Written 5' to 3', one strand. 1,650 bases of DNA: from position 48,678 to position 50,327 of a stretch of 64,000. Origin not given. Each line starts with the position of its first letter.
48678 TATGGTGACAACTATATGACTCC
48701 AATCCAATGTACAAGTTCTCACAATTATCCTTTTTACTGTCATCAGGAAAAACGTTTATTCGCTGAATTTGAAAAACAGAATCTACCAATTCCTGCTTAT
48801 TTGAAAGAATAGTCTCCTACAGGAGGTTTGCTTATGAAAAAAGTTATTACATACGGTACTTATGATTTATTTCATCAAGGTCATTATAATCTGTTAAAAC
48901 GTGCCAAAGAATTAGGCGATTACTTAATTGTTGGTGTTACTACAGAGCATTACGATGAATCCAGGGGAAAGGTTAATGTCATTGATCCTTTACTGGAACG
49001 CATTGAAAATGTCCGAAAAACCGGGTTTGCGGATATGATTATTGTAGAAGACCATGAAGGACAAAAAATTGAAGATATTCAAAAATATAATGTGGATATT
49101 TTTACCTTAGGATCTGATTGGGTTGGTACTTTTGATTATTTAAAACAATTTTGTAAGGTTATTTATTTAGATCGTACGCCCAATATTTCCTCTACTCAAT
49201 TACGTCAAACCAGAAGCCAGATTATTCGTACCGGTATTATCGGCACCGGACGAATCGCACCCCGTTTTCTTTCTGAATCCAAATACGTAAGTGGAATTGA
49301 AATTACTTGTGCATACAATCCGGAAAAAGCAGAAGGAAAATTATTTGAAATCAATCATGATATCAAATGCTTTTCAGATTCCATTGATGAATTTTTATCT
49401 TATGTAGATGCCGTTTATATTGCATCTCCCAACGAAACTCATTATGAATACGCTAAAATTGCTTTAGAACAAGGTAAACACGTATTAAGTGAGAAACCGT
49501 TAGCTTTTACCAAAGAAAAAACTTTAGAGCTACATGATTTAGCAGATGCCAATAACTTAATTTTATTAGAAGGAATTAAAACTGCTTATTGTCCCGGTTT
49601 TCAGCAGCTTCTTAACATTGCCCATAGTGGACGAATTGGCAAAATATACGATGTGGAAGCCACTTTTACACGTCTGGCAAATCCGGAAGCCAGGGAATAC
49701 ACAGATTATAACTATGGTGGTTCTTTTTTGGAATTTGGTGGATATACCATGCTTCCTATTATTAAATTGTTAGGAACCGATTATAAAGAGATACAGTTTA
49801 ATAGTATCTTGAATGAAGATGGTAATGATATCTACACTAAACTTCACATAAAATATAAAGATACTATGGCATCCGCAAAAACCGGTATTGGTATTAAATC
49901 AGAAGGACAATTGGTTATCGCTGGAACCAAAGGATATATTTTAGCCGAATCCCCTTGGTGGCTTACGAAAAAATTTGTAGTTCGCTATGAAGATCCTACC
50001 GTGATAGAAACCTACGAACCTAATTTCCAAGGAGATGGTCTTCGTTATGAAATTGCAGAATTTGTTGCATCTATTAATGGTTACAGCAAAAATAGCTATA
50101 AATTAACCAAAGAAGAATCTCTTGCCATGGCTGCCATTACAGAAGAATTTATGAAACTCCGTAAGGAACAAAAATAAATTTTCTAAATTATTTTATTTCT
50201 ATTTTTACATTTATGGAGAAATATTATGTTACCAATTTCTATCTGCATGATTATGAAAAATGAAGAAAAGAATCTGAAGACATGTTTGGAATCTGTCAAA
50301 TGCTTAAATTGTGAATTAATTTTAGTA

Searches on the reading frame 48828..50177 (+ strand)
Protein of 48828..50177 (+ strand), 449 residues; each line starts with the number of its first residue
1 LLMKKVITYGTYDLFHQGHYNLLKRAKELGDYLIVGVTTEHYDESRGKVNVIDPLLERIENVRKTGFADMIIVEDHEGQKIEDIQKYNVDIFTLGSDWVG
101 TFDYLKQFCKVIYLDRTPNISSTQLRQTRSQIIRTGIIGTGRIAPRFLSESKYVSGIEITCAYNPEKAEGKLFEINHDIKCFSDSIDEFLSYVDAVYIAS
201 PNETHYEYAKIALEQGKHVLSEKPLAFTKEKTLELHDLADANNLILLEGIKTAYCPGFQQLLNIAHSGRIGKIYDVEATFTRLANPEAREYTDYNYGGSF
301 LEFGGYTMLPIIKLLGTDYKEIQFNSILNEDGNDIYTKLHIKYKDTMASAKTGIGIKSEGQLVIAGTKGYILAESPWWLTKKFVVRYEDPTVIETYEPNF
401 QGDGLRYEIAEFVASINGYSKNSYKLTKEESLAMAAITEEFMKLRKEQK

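Call 6: search_protein_families(library=pfam, proteins=[window:48828-50177:+])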
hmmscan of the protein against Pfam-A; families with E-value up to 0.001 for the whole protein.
window:48828-50177:+ (449 aa): 3 families
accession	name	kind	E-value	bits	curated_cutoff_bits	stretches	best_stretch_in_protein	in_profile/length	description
PF01408.29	GFO_IDH_MocA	-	9.7e-23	81.6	24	1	133-247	1-117/120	Oxidoreductase family, NAD-binding Rossmann fold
PF01467.32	CTP_transf_like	-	8.2e-17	62.1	21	1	7-127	1-132/133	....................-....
PF22725.1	GFO_IDH_MocA_C3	-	1.1e-06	29.1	27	1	258-371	1-123/124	GFO/IDH/MocA C-terminal domain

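Call 20: search_protein_families(library=ncbifam, proteins=[window:48828-50177:+], max_evalue=0.00001)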
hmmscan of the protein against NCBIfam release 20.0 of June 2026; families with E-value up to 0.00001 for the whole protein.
window:48828-50177:+ (449 aa): 17 families
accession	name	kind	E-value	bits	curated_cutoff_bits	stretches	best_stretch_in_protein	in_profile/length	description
TIGR01518.1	g3p_cytidyltrns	equivalog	1.4e-30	105.9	165.4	1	6-127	1-123/125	glycerol-3-phosphate cytidylyltransferase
TIGR04380.1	myo_inos_iolG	equivalog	9.1e-20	70.8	355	1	133-301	2-171/330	inositol 2-dehydrogenase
NF007574.0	PRK10206.1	equivalog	4.4e-18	65.5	352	1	181-370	52-244/345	oxidoreductase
NF041392.1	XylDh_Gfo6_Halo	equivalog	1e-15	57.4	350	1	193-392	83-294/350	D-xylose 1-dehydrogenase Gfo6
NF040723.1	UDP-GlcNAcDh_Arch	equivalog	2.3e-14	53.6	450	1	133-279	1-147/302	UDP-N-acetylglucosamine 3-dehydrogenase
TIGR00125.1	cyt_tran_rel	domain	1.9e-13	50.4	27.7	1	6-63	2-57/65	adenylyltransferase/cytidyltransferase family protein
NF008607.0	PRK11579.1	subfamily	2.4e-12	46.5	330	1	192-290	64-161/346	oxidoreductase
NF001985.0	PRK00777.1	subfamily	2.9e-12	46.9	104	1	3-65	4-65/157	pantetheine-phosphate adenylyltransferase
NF052479.1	LevoglcsnDh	equivalog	2.5e-11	42.9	650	1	192-281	73-162/386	levoglucosan dehydrogenase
NF058561.1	BT_2158_fam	equivalog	5.7e-11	41.7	750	1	132-283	38-187/487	glycoside 3-dehydrogenase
NF052679.1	InsChiInosDhIolG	equivalog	1.4e-10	40.7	540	1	133-280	3-155/343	bifunctional inositol 2-dehydrogenase/D-chiro-inositol 1-dehydrogenase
TIGR02199.1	rfaE_dom_II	equivalog_domain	1.8e-10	40.8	181.5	1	5-99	13-107/144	D-glycero-beta-D-manno-heptose 1-phosphate adenylyltransferase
NF008454.0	PRK11316.1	equivalog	5.2e-07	28.6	521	1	5-73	342-411/475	bifunctional D-glycero-beta-D-manno-heptose-7-phosphate kinase/D-glycero-beta-D-manno-heptose 1-phosphate adenylyltransferase HldE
NF041124.1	CoaD_Thcocales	equivalog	8.3e-07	29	290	1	4-63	5-64/156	phosphopantetheine adenylyltransferase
NF002250.0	PRK01170.1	subfamily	8.8e-07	28.7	489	1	5-47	2-44/322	bifunctional pantetheine-phosphate adenylyltransferase/NTP phosphatase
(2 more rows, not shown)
